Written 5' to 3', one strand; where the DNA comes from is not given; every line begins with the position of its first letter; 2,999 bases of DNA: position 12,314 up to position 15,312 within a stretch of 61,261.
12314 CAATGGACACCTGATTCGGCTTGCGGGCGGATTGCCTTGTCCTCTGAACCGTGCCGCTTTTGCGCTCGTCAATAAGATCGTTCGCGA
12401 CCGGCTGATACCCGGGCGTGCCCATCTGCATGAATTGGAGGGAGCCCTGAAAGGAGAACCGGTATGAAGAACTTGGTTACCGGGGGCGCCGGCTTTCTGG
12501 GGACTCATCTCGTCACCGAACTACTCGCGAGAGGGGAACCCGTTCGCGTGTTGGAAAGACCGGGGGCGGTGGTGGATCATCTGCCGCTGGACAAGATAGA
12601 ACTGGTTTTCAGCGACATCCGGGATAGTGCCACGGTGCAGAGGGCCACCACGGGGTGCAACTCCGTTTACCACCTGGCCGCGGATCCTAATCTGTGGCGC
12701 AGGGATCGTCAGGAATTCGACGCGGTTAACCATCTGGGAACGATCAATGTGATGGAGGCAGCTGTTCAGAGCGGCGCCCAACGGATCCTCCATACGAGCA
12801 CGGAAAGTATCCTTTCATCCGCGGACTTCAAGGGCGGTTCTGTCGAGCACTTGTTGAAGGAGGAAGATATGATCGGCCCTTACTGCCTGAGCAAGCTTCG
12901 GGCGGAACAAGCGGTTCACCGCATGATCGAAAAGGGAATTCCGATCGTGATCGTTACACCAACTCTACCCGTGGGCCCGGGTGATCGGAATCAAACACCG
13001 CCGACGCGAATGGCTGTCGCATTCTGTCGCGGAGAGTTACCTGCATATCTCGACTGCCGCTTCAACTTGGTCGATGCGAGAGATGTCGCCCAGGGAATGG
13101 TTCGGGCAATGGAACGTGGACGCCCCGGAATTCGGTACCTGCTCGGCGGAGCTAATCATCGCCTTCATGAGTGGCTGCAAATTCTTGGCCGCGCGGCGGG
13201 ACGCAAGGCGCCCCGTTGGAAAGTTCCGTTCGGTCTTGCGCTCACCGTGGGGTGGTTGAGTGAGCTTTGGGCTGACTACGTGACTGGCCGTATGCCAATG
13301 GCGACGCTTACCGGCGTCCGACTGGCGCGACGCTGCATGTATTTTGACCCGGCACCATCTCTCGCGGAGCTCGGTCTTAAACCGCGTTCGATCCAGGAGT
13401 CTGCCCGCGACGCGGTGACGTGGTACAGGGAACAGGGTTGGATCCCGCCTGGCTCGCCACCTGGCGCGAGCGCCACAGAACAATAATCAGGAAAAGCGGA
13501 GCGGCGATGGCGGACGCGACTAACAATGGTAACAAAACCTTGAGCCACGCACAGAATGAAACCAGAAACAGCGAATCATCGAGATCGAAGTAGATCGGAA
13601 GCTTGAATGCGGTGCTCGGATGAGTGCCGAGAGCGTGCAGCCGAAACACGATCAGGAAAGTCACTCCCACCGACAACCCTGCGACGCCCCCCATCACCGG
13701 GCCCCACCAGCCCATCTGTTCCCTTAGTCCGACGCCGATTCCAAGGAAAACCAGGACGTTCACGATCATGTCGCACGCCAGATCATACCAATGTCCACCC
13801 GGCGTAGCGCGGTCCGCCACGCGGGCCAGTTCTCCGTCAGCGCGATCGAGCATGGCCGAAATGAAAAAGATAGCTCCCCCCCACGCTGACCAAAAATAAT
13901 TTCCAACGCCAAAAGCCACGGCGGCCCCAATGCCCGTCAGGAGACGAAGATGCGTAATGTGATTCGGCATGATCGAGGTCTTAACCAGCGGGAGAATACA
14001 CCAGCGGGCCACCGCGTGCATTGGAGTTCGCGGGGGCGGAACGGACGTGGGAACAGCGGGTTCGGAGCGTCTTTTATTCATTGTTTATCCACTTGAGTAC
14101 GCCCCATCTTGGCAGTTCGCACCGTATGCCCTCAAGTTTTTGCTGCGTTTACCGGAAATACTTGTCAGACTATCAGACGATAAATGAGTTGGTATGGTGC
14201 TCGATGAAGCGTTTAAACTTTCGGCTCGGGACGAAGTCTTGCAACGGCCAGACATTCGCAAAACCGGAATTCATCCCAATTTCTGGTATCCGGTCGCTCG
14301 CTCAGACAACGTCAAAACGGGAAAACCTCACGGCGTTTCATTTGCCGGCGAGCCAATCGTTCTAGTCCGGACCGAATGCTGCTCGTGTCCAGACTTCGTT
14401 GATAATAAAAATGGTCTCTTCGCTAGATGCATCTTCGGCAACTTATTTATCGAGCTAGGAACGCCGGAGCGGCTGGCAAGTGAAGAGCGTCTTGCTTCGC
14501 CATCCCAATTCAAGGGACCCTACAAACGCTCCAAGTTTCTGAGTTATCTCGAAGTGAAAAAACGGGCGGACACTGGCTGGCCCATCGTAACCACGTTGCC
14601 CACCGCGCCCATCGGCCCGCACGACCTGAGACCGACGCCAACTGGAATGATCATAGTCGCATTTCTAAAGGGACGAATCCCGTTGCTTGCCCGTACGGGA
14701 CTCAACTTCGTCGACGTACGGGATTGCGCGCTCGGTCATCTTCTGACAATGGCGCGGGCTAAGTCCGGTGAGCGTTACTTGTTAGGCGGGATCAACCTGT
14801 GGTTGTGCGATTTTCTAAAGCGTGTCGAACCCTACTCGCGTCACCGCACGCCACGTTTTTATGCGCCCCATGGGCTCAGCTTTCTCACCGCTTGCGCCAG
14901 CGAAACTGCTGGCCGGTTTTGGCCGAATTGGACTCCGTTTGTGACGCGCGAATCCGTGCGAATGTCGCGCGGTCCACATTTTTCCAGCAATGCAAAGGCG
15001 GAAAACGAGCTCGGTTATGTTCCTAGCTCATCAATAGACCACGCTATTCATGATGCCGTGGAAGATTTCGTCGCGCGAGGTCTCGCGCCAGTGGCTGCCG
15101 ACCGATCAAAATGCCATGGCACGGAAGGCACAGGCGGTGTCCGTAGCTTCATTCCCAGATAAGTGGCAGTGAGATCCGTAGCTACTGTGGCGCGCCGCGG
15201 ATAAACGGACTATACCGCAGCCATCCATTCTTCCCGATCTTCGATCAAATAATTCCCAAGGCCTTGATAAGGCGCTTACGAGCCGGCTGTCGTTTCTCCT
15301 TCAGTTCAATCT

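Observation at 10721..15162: hpnA-like SDR gene split by a 3,331-bp block; removing the block restores the reading frame exactly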

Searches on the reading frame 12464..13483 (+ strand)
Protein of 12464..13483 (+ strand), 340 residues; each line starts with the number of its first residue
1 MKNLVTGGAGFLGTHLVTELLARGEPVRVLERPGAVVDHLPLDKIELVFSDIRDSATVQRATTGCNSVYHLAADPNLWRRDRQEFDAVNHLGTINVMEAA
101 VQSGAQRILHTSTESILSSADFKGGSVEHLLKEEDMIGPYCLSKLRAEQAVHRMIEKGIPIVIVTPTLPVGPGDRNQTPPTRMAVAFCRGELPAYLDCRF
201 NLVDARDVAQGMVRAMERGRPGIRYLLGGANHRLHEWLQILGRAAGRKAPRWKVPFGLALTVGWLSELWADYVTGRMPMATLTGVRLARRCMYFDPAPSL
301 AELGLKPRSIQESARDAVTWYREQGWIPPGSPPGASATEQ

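Call 9: search_protein_families(library=pfam, proteins=[window:12464-13483:+], max_evalue=0.01)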
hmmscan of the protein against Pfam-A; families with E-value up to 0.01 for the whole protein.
window:12464-13483:+ (340 aa): 8 families
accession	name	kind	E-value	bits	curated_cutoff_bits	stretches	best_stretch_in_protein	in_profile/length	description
PF01370.27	Epimerase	-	5.7e-31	108.2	20.9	1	4-228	2-240/240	NAD dependent epimerase/dehydratase family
PF01073.25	3Beta_HSD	-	7.1e-19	68.3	22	1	4-152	1-158/280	3-beta hydroxysteroid dehydrogenase/isomerase family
PF16363.11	GDP_Man_Dehyd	-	2.5e-15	57.2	27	1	4-246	1-267/332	GDP-mannose 4,6 dehydratase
PF07993.18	NAD_binding_4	-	3.5e-14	53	20.1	1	5-168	1-206/258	Male sterility protein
PF13460.12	NAD_binding_10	-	2.1e-13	51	27.2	1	7-167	1-144/184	NAD(P)H-binding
PF04321.23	RmlD_sub_bind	-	3.1e-08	33.5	27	1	1-157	1-142/287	RmlD substrate binding domain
PF02719.21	Polysacc_synt_2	-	4.7e-07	29.7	20.2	1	4-124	2-139/293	Polysaccharide biosynthesis protein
PF05368.20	NmrA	-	0.0004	20.5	27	1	4-112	6-106/298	NmrA-like family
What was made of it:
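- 12464..13486 (+): SDR-B, an HpnA-like SDR paralog, intact. Pfam Epimerase (call 9).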

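Call 31: search_protein_families(library=ncbifam, proteins=[window:12464-13483:+], max_evalue=0.001)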
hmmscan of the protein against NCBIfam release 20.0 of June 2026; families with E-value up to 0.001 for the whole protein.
window:12464-13483:+ (340 aa): 22 families
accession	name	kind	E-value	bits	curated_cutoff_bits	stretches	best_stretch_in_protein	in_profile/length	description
TIGR03466.1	HpnA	hypoth_equivalog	2.8e-102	342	367.65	1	1-326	1-326/327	hopanoid-associated sugar epimerase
NF052578.1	StrlDmthSdmBMthl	equivalog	1.1e-52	179.8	600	1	1-327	1-328/328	sterol demethylase protein SdmB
NF042422.1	oxyalk_red_OleD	equivalog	4.6e-30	105.1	580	1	1-309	1-315/329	2-alkyl-3-oxoalkanoate reductase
TIGR04180.1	EDH_00030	hypoth_equivalog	1.6e-20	73.3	475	1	4-173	2-179/297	NAD-dependent 4,6-dehydratase LegB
NF042423.1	oxyalk_red_Shew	equivalog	7.2e-20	71.3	580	1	2-179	10-184/331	2-alkyl-3-oxoalkanoate reductase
TIGR01746.1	Thioester-redct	subfamily_domain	1.4e-13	50.9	213.35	1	54-171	78-197/371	thioester reductase domain-containing protein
NF004520.0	PRK05865.1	equivalog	2.5e-13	48.8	1509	1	1-175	1-153/854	sugar epimerase family protein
TIGR01181.1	dTDP_gluc_dehyt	equivalog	2.5e-12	46.5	365.1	1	3-276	2-274/321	dTDP-glucose 4,6-dehydratase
NF005539.0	PRK07201.1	equivalog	3.3e-10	39.3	549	1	1-171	1-179/657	SDR family oxidoreductase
TIGR01179.1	galE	equivalog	6e-10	38.4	262.3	1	4-154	3-159/332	UDP-glucose 4-epimerase GalE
NF043036.1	ErythonDh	equivalog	2.1e-09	37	325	1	1-178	1-189/321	D-erythronate dehydrogenase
NF041293.1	G6PDh_Azf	equivalog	2.3e-08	33.7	400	1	4-118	6-120/252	NAD-dependent glucose-6-phosphate dehydrogenase Azf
NF050030.1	thlkprotThyD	equivalog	8.2e-08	31.8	400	1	1-165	1-171/305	thylakoid membrane protein ThyD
NF058621.1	DiazavRedAvaA7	equivalog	1.3e-07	31.6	400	1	1-112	1-113/304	3-diazoavenalumate denitrifying reductase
TIGR04130.1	FnlA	equivalog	2.3e-07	30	730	1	4-117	8-128/337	UDP-N-acetylglucosamine 4,6-dehydratase/5-epimerase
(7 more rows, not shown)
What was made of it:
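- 12464..13486 (+): TIGR03466 scores 342 bits, below the cut-off of 367.65 (call 31).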

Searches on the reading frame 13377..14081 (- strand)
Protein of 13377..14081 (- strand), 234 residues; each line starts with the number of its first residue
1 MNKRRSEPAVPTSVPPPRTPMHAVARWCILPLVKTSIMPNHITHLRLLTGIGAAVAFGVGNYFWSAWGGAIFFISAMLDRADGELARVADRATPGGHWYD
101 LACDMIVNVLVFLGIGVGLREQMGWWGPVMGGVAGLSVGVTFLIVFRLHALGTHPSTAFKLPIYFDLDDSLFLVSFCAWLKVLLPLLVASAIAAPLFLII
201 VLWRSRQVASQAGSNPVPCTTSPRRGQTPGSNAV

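Call 9: search_protein_families(library=pfam, proteins=[window:13380-14081:-], max_evalue=0.01)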
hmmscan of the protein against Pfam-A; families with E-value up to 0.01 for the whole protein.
window:13380-14081:- (234 aa): 1 family
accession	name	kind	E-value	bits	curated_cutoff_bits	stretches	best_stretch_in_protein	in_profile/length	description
PF01066.26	CDP-OH_P_transf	-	5.6e-11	43.5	22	1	37-152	2-110/152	CDP-alcohol phosphatidyltransferase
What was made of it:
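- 13377..14081 (-): CDP-alcohol phosphatidyltransferase B, intact. PF01066 (call 9).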

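Call 31: search_protein_families(library=ncbifam, proteins=[window:13380-14081:-], max_evalue=0.001)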
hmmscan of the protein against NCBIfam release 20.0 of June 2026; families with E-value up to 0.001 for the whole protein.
window:13380-14081:- (234 aa): 4 families
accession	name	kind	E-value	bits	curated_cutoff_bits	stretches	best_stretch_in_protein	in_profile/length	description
NF040950.1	archin_ph_syn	equivalog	1.4e-11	44.6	180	1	30-126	17-111/191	archaetidylinositol phosphate synthase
NF041135.1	IPPtranDIPPsyn_Thcocales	equivalog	1.5e-08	34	580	1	33-126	246-336/419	bifunctional L-myo-inositol-1-phosphate cytidylyltransferase/CDP-L-myo-inositol myo-inositolphosphotransferase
NF045883.1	PIPSynth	equivalog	1.7e-08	34.4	170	1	27-117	13-101/197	phosphatidylinositol phosphate synthase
NF052561.1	PIPSynBT1523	equivalog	1.3e-07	31.6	350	1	30-133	18-128/232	hypothetical protein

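Call 39: find_encoding_contigs(protein=window:13377-14081:-, flank=10000, max_places=10)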
Protein window:13377-14081:- (234 aa): 13 contigs read that carry it; 10 places shown.
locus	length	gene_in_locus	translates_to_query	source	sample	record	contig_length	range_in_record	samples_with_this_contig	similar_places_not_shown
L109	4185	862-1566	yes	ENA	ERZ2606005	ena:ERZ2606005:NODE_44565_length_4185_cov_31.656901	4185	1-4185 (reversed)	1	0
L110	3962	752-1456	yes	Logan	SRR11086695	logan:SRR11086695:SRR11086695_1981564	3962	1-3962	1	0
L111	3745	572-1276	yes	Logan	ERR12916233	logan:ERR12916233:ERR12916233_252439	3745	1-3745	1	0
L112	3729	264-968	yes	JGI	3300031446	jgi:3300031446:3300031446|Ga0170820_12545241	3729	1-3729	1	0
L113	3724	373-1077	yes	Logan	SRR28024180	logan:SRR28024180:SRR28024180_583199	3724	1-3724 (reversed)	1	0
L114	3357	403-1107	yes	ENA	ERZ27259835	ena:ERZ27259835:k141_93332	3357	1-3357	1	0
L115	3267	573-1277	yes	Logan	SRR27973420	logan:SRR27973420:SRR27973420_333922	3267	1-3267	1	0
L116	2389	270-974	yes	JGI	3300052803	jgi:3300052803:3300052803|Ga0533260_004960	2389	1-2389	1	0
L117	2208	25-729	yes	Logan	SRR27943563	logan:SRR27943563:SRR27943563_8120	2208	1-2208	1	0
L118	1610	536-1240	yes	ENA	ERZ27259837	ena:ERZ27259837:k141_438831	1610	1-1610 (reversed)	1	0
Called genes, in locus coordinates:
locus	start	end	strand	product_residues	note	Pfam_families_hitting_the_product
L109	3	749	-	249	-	?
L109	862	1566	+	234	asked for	PF01066:CDP-OH_P_transf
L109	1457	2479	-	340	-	PF01073:3Beta_HSD, PF01370:Epimerase, PF02719:Polysacc_synt_2 (weak), PF04321:RmlD_sub_bind, PF13460:NAD_binding_10, PF16363:GDP_Man_Dehyd, PF07993:NAD_binding_4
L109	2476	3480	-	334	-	PF01266:DAO (faint), PF02254:TrkA_N (weak), PF02558:ApbA, PF08546:ApbA_C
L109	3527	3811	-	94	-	-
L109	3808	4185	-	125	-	?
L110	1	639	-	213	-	?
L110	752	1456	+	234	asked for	PF01066:CDP-OH_P_transf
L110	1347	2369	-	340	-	PF01073:3Beta_HSD, PF01370:Epimerase, PF02719:Polysacc_synt_2 (weak), PF04321:RmlD_sub_bind, PF13460:NAD_binding_10, PF16363:GDP_Man_Dehyd, PF07993:NAD_binding_4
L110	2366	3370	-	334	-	PF01266:DAO (faint), PF02254:TrkA_N (weak), PF02558:ApbA, PF08546:ApbA_C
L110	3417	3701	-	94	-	-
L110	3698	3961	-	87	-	?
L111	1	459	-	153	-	?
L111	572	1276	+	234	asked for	PF01066:CDP-OH_P_transf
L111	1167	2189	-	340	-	PF01073:3Beta_HSD, PF01370:Epimerase, PF02719:Polysacc_synt_2 (weak), PF04321:RmlD_sub_bind, PF13460:NAD_binding_10, PF16363:GDP_Man_Dehyd, PF07993:NAD_binding_4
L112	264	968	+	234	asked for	PF01066:CDP-OH_P_transf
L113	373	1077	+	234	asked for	PF01066:CDP-OH_P_transf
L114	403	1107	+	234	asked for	PF01066:CDP-OH_P_transf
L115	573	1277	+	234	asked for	PF01066:CDP-OH_P_transf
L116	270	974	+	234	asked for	PF01066:CDP-OH_P_transf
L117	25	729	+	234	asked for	PF01066:CDP-OH_P_transf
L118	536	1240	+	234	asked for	PF01066:CDP-OH_P_transf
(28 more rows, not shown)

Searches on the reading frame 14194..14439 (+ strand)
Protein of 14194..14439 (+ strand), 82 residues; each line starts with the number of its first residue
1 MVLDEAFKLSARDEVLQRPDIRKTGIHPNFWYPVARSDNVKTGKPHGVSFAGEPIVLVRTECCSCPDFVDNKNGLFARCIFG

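Call 9: search_protein_families(library=pfam, proteins=[window:14194-14439:+], max_evalue=0.01)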
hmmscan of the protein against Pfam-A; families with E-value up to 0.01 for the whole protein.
window:14194-14439:+ (82 aa): 1 family
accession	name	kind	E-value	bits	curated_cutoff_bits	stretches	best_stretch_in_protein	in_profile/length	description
PF00355.32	Rieske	-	0.00032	21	20.3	1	31-61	2-32/88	Rieske [2Fe-2S] domain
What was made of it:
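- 14194..14376 (+): N-terminal 61 codons of a Rieske oxygenase (fragment). PF00355 (call 9).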

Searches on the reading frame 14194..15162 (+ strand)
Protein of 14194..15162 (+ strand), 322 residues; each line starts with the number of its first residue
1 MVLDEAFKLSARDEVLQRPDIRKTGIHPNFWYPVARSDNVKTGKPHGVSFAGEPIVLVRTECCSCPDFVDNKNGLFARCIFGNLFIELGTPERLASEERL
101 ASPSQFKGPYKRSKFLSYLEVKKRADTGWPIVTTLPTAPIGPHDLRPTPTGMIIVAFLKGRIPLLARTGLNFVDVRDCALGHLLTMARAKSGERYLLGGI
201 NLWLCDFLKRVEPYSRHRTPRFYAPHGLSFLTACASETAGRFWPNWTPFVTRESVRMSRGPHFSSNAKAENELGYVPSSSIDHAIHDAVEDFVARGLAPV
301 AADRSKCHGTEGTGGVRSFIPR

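Call 19: find_encoding_contigs(protein=window:14194-15162:+, flank=10000, max_places=8)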
Protein window:14194-15162:+ (322 aa): no gene with exactly this product is on record in the collection.
